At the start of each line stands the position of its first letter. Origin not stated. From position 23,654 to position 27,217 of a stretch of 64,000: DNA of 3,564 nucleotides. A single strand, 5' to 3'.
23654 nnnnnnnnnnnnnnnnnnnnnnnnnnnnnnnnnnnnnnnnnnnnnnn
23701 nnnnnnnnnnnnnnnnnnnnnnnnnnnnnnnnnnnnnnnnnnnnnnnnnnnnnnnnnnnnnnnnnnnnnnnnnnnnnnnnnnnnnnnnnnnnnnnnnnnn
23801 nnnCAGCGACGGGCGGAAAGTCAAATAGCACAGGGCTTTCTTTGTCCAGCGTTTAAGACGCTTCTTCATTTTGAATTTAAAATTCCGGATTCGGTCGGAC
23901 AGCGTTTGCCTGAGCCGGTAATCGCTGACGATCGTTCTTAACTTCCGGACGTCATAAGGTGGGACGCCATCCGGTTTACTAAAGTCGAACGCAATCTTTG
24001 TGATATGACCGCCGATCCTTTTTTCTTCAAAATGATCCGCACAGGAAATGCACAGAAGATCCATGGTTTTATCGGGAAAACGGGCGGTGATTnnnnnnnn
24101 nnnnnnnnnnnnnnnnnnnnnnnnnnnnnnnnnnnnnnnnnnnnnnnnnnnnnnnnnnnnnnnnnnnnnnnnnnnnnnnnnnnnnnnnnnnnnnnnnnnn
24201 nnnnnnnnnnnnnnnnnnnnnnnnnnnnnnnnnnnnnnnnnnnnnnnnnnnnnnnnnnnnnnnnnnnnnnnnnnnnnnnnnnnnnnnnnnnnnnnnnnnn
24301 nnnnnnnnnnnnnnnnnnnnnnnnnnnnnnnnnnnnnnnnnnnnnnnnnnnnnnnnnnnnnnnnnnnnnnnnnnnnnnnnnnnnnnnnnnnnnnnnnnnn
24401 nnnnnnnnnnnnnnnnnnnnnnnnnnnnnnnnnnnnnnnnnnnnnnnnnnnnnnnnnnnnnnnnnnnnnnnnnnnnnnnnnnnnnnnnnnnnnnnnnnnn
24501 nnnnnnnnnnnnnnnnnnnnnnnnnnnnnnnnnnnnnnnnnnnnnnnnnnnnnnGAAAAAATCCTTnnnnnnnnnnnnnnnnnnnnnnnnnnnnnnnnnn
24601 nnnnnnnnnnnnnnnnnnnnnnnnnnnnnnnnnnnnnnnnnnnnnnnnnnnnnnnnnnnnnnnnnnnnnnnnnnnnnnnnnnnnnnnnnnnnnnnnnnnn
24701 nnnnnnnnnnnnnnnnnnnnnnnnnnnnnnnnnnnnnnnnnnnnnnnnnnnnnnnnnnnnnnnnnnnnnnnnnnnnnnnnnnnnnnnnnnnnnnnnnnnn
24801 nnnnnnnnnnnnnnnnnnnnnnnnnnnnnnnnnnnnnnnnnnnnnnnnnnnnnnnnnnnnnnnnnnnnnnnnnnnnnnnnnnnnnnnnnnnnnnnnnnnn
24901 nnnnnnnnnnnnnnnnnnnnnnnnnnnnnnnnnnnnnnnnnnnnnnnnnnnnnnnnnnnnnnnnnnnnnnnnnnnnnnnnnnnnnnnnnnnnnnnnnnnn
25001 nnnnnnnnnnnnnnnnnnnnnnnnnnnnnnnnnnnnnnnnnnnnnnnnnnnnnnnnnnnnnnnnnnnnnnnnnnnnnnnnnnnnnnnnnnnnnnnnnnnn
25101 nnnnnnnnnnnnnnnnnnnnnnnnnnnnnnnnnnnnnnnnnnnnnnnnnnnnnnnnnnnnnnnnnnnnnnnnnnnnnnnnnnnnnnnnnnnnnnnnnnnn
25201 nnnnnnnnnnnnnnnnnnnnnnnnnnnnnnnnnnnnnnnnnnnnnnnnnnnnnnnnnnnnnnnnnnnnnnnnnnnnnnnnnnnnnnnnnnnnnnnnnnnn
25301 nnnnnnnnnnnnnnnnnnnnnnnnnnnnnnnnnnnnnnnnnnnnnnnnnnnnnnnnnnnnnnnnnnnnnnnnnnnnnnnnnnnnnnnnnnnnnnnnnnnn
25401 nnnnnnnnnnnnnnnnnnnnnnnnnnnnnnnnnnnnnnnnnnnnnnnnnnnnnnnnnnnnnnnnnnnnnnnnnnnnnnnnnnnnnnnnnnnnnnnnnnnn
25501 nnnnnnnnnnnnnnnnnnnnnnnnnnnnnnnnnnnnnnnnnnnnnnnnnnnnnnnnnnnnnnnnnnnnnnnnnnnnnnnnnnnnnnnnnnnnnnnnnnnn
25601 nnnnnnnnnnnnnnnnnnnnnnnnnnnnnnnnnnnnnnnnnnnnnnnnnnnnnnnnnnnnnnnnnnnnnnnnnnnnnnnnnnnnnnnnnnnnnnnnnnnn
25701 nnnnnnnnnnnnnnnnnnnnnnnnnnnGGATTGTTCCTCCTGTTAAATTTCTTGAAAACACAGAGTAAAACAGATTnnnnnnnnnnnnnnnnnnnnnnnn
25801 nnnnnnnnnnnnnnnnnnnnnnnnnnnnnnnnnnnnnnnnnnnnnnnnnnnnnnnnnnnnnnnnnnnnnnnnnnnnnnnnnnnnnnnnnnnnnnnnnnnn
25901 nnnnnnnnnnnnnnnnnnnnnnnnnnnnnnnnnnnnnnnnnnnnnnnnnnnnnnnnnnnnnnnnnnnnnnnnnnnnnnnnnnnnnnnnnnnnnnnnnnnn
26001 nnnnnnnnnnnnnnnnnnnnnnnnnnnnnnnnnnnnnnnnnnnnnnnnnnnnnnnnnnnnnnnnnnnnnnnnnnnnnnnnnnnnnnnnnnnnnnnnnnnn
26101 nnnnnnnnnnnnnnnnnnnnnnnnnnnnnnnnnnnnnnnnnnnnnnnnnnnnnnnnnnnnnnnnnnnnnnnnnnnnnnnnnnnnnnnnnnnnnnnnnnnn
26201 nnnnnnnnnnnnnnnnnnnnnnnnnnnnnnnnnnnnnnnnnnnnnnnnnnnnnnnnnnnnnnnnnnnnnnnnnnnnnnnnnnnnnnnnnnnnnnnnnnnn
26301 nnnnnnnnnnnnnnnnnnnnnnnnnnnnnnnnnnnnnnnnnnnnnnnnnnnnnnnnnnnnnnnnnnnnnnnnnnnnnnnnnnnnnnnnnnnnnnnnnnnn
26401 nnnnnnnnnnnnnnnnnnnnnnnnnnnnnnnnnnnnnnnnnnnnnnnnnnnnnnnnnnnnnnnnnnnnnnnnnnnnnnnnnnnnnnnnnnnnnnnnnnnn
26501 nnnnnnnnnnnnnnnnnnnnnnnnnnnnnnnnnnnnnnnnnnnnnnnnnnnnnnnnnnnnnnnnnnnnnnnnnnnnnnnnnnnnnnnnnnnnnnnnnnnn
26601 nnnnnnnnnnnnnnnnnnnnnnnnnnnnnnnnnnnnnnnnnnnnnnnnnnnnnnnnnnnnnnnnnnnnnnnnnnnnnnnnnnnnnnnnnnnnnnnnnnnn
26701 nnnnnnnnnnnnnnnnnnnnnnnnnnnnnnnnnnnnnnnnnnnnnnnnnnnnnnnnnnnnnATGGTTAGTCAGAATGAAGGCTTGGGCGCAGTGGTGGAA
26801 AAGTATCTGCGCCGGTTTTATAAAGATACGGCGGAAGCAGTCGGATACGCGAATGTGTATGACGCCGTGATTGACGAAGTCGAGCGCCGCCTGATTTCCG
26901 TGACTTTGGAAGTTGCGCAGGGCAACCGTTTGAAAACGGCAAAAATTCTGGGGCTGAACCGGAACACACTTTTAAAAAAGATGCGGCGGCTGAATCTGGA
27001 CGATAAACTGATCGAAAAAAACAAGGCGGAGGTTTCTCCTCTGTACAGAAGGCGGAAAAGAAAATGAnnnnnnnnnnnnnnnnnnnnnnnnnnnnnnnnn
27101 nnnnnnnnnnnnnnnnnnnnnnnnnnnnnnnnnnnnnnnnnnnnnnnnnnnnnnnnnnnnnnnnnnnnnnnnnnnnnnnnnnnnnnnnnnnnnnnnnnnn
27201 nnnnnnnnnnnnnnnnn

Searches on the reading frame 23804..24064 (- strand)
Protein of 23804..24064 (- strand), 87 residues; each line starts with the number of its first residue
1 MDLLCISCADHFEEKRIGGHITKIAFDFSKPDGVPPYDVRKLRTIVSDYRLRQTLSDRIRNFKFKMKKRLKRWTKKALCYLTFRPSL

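Call 9: list_cluster_members(proteins=[P0010, P0027, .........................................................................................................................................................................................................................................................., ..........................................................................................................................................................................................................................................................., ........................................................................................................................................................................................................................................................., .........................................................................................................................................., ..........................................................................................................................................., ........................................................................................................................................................, window:23804-24064:-, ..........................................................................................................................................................])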
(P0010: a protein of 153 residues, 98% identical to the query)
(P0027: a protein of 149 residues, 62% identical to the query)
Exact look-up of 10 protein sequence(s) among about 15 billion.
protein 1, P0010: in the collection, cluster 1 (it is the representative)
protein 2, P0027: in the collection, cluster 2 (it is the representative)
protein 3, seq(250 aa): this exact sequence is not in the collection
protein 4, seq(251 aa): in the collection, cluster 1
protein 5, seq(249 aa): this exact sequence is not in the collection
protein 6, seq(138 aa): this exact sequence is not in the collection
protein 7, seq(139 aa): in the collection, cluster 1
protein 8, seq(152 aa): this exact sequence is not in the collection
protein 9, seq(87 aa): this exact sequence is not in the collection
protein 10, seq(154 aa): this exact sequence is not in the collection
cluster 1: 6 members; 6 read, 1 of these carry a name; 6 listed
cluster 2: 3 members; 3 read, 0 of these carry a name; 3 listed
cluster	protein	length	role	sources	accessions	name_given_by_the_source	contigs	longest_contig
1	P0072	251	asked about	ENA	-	-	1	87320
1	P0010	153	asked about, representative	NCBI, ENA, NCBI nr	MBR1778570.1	MAG: hypothetical protein IJ752_08335 [Alphaproteobacteria bacterium] | hypothetical protein [Alphaproteobacteria bacterium]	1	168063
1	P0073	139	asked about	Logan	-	-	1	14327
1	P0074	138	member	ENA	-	-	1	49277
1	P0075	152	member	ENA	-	-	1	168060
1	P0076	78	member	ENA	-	-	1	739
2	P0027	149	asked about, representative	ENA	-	-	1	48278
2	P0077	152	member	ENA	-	-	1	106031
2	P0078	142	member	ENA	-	-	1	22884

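Call 14: find_encoding_contigs(protein=P0072, flank=3000)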
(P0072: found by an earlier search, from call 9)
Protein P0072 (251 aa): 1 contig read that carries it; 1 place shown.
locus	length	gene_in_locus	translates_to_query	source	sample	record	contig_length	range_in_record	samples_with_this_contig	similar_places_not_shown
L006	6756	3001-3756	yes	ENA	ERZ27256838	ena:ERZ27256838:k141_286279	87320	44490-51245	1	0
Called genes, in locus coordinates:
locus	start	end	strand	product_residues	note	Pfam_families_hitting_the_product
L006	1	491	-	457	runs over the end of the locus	PF00044:Gp_dh_N (faint), PF01266:DAO (weak), PF02254:TrkA_N, PF02737:3HCDH_N (weak), PF13241:NAD_binding_7 (weak), PF02080:TrkA_C (weak), PF02254:TrkA_N, PF02080:TrkA_C, +11 more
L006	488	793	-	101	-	PF02954:HTH_8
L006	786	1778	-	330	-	PF01180:DHO_dh (faint), PF01207:Dus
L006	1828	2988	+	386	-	PF01128:IspD, PF12804:NTP_transf_3, PF02542:YgbB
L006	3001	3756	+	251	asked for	PF08795:DUF1796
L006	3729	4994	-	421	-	PF01979:Amidohydro_1, PF07969:Amidohydro_3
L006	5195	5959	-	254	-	PF01209:Ubie_methyltran (weak), PF13847:Methyltransf_31, PF08241:Methyltransf_11, PF08242:Methyltransf_12 (weak), PF13649:Methyltransf_25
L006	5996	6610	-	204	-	PF05724:TPMT (weak), PF03848:TehB, PF13489:Methyltransf_23, PF02353:CMAS (weak), PF13649:Methyltransf_25, PF13847:Methyltransf_31, PF08241:Methyltransf_11, PF08242:Methyltransf_12, +1 more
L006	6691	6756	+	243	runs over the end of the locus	PF01643:Acyl-ACP_TE, PF20791:Acyl-ACP_TE_C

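Call 15: find_encoding_contigs(protein=P0073, flank=3000)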
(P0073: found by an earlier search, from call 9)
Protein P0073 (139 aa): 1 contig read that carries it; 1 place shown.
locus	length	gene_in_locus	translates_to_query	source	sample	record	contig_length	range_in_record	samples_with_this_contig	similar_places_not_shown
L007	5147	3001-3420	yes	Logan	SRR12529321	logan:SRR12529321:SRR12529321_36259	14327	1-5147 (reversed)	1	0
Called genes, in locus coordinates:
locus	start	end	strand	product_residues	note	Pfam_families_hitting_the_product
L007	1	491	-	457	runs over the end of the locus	PF00044:Gp_dh_N (faint), PF01266:DAO (weak), PF02254:TrkA_N, PF02737:3HCDH_N (weak), PF13241:NAD_binding_7 (weak), PF02080:TrkA_C (weak), PF02254:TrkA_N, PF02080:TrkA_C, +11 more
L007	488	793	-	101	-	PF02954:HTH_8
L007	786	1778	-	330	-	PF01180:DHO_dh (faint), PF01207:Dus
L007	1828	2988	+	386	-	PF01128:IspD, PF12804:NTP_transf_3, PF02542:YgbB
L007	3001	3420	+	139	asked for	PF08795:DUF1796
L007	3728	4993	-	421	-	PF01979:Amidohydro_1, PF07969:Amidohydro_3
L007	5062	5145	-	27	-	?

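Call 16: find_encoding_contigs(protein=P0074, flank=3000)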
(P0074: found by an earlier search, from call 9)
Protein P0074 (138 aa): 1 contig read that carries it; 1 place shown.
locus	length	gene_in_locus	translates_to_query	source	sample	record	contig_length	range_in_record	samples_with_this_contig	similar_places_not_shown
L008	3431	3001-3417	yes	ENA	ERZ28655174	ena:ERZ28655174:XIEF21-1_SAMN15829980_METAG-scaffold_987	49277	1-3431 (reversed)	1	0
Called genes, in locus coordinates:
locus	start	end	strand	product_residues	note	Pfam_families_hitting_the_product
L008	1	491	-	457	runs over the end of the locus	PF00044:Gp_dh_N (faint), PF01266:DAO (weak), PF02254:TrkA_N, PF02737:3HCDH_N (weak), PF13241:NAD_binding_7 (weak), PF02080:TrkA_C (weak), PF02254:TrkA_N, PF02080:TrkA_C, +11 more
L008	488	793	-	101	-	PF02954:HTH_8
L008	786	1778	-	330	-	PF01207:Dus, PF01180:DHO_dh (faint)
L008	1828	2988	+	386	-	PF01128:IspD, PF12804:NTP_transf_3, PF02542:YgbB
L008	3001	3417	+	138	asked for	PF08795:DUF1796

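Call 17: find_encoding_contigs(protein=P0075, flank=3000)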
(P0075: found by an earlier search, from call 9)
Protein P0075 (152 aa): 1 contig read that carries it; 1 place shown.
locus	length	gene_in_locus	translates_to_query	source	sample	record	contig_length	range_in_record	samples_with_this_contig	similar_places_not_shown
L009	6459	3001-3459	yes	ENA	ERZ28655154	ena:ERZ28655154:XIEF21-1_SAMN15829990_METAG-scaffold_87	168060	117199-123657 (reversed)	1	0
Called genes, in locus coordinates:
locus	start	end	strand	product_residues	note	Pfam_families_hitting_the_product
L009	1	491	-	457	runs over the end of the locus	PF00044:Gp_dh_N (faint), PF01266:DAO (weak), PF02254:TrkA_N, PF02737:3HCDH_N (weak), PF13241:NAD_binding_7 (weak), PF02080:TrkA_C (weak), PF02254:TrkA_N, PF02080:TrkA_C, +11 more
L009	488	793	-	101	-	PF02954:HTH_8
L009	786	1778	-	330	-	PF01180:DHO_dh (faint), PF01207:Dus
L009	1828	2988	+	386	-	PF01128:IspD, PF12804:NTP_transf_3, PF02542:YgbB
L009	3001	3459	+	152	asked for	PF08795:DUF1796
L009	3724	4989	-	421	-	PF01979:Amidohydro_1, PF07969:Amidohydro_3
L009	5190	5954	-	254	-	PF01209:Ubie_methyltran (weak), PF13847:Methyltransf_31, PF08241:Methyltransf_11, PF08242:Methyltransf_12 (weak), PF13649:Methyltransf_25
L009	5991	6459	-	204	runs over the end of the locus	PF05724:TPMT (weak), PF03848:TehB, PF13489:Methyltransf_23, PF02353:CMAS (weak), PF13649:Methyltransf_25, PF13847:Methyltransf_31, PF08241:Methyltransf_11, PF08242:Methyltransf_12, +1 more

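Call 18: find_encoding_contigs(protein=P0077, flank=3000)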
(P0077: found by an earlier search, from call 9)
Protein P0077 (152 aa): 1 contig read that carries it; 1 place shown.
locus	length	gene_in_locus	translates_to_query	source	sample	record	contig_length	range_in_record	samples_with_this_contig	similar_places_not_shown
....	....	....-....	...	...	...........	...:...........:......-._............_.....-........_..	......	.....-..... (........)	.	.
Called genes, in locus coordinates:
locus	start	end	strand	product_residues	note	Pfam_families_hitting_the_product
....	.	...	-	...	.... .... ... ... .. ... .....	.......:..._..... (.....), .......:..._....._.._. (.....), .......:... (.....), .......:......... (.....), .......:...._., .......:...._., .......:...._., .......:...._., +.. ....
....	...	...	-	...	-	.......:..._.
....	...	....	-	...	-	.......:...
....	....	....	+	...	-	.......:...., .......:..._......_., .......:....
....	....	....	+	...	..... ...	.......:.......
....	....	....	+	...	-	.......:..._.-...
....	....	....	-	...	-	-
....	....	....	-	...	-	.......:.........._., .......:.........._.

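Call 19: find_encoding_contigs(protein=P0078, flank=3000)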
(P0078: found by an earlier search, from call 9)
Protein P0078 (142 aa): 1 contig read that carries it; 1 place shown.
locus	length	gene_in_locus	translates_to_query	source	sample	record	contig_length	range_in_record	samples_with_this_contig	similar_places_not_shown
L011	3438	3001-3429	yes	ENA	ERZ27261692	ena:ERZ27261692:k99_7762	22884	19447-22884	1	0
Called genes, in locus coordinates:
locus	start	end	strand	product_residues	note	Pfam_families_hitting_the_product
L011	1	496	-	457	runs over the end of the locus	PF00070:Pyr_redox (faint), PF01210:NAD_Gly3P_dh_N (faint), PF01266:DAO (faint), PF01370:Epimerase (faint), PF02254:TrkA_N, PF02080:TrkA_C, PF02254:TrkA_N, PF02080:TrkA_C, +11 more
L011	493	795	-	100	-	PF02954:HTH_8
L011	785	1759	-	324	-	PF01207:Dus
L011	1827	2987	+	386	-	PF01128:IspD, PF12804:NTP_transf_3, PF02542:YgbB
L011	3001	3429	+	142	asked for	PF08795:DUF1796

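Call 57: search_protein_families(library=padloc, proteins=[P0072], max_evalue=0.01)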
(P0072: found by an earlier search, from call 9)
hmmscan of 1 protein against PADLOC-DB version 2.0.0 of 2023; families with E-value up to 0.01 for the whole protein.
P0072 (251 aa): 0 families

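Call 58: search_protein_families(library=phrogs, proteins=[P0072], max_evalue=0.01)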
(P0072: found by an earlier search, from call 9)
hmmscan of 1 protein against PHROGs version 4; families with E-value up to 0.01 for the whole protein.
P0072 (251 aa): 0 families

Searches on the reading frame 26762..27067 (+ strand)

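Call 60: search_protein_families(library=ncbifam, proteins=[window:26762-27067:+], max_evalue=1e-10)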
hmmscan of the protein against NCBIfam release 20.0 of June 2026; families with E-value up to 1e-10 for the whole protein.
window:26762-27067:+ (101 aa): 3 families
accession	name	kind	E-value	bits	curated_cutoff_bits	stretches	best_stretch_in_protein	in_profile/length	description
NF002517.0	PRK01905.1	equivalog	7.3e-14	52.1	122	1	10-76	8-73/77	Fis family transcriptional regulator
NF001659.0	PRK00430.1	equivalog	2.5e-11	44.2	99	1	7-79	26-97/98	DNA-binding transcriptional regulator Fis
TIGR01818.1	ntrC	equivalog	4.8e-11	42.1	558.6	1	6-76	397-462/463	nitrogen regulation protein NR(I)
